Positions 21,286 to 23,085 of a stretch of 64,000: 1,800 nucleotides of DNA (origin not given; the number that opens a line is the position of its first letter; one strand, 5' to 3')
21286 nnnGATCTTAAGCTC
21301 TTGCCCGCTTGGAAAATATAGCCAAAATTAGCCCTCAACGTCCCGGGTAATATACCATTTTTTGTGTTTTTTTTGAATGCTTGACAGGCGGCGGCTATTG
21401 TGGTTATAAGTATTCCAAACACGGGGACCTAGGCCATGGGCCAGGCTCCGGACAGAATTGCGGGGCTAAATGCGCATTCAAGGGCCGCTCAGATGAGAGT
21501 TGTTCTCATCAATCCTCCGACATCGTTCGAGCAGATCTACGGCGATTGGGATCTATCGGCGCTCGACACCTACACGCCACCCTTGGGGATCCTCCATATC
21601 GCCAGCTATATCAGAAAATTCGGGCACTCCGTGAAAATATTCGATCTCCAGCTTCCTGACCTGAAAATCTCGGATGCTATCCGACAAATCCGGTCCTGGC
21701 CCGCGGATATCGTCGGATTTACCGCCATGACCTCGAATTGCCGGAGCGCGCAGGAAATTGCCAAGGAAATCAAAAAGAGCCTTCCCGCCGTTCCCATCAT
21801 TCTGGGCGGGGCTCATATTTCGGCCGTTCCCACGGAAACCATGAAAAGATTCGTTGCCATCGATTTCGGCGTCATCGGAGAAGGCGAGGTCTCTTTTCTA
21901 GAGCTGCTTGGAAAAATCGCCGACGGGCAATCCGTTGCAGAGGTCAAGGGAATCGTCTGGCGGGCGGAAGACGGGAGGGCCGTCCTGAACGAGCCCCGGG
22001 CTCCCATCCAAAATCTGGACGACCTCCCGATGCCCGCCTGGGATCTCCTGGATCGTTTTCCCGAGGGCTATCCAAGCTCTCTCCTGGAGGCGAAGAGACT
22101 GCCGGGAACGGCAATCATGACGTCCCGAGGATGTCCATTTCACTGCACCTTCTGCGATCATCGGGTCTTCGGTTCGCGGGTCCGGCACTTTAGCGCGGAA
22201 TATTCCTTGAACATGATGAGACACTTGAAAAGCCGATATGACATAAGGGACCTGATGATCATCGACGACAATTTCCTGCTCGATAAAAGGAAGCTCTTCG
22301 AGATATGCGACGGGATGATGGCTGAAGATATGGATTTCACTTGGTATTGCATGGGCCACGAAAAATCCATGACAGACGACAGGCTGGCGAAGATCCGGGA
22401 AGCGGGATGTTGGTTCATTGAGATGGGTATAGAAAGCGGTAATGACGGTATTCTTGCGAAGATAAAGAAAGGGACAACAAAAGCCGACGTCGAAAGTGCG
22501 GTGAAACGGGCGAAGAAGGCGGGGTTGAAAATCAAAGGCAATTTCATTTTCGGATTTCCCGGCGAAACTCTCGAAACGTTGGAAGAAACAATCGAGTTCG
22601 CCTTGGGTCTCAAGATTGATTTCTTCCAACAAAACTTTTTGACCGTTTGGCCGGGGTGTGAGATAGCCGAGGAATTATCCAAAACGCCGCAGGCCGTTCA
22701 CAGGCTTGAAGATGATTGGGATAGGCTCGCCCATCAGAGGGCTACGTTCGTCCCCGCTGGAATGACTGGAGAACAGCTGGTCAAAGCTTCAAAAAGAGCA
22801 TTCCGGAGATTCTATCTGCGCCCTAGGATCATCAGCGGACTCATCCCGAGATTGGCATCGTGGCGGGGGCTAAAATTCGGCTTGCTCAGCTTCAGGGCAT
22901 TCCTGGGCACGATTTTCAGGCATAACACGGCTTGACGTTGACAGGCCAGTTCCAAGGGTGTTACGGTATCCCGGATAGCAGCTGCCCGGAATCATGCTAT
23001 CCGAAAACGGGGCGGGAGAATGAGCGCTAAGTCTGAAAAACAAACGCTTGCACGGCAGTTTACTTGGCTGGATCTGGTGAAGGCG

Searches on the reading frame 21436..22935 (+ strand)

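Call 3: search_protein_families(library=pfam, proteins=[window:21436-22935:+], max_evalue=0.01)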
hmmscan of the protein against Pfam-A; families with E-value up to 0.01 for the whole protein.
window:21436-22935:+ (499 aa): 2 families
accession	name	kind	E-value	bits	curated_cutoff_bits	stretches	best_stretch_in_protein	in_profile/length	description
PF04055.27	Radical_SAM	-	3.9e-25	89.4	29.5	1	229-389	3-166/166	Radical SAM superfamily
PF02310.24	B12-binding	-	3.8e-24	85.3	32.1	1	45-157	10-120/121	B12 binding domain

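Call 4: search_protein_families(library=ncbifam, proteins=[window:21436-22935:+], max_evalue=0.01)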
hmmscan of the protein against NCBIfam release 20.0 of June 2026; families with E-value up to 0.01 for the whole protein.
window:21436-22935:+ (499 aa): 38 families (the best 25 are shown)
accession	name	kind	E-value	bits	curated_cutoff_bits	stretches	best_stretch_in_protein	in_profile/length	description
TIGR03471.1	HpnJ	equivalog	4.5e-55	187.4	577.6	1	92-470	71-443/472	hopanoid biosynthesis associated radical SAM protein HpnJ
TIGR02026.1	BchE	equivalog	9.3e-49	166.6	481.35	1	45-467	18-435/497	magnesium-protoporphyrin IX monomethyl ester anaerobic oxidative cyclase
NF050148.1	rSAM_ApyD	equivalog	6e-44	150.5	750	1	37-388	14-362/645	RiPP biosynthesis radical SAM protein ApyD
TIGR03975.1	rSAM_ocin_1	subfamily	2.2e-42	145.4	281.85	1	78-387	117-425/606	RiPP maturation radical SAM C-methyltransferase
TIGR04479.1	bcpD_PhpK_rSAM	subfamily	1.2e-41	142.7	600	1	50-400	73-417/504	PhpK family radical SAM P-methyltransferase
TIGR04072.2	rSAM_ladder_B12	equivalog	1.7e-34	119.3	360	2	226-388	182-345/443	lipid biosynthesis B12-binding/radical SAM protein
TIGR04013.1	B12_SAM_MJ_1487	hypoth_equivalog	1.1e-33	116.7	251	2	83-271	36-201/382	TIGR04013 family B12-binding domain/radical SAM domain-containing protein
NF038361.1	rSAM_Sden_1168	equivalog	2e-32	112.5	575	1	83-413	134-472/560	Sden_1168 family B12-binding radical SAM P-methyltransferase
TIGR04367.1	HpnR_B12_rSAM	equivalog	1.3e-30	106.4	650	1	49-417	22-376/490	hopanoid C-3 methylase HpnR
TIGR04014.1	B12_SAM_MJ_0865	equivalog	2e-30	106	360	2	313-421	257-365/434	methyl-coenzyme M reductase glutamine C-methyltransferase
TIGR04385.1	B12_rSAM_cofa1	equivalog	9.8e-30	104.1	450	1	49-388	20-360/438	B12 lower ligand biosynthesis radical SAM protein BzaD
NF033712.0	B12_rSAM_KedN5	subfamily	3.5e-27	94.9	700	1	85-381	58-359/624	KedN5 family methylcobalamin-dependent radical SAM C-methyltransferase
NF033070.1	rSAM_AprD4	equivalog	3.3e-22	79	500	1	192-410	168-386/456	AprD4 family radical SAM diol-dehydratase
TIGR04295.1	B12_rSAM_oligo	hypoth_equivalog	1.4e-19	70.2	400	1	21-338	1-307/422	TIGR04295 family B12-binding domain-containing radical SAM protein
TIGR04190.1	B12_SAM_Ta0216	equivalog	3e-19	69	500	1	49-396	37-398/554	TIGR04190 family B12-binding domain/radical SAM domain protein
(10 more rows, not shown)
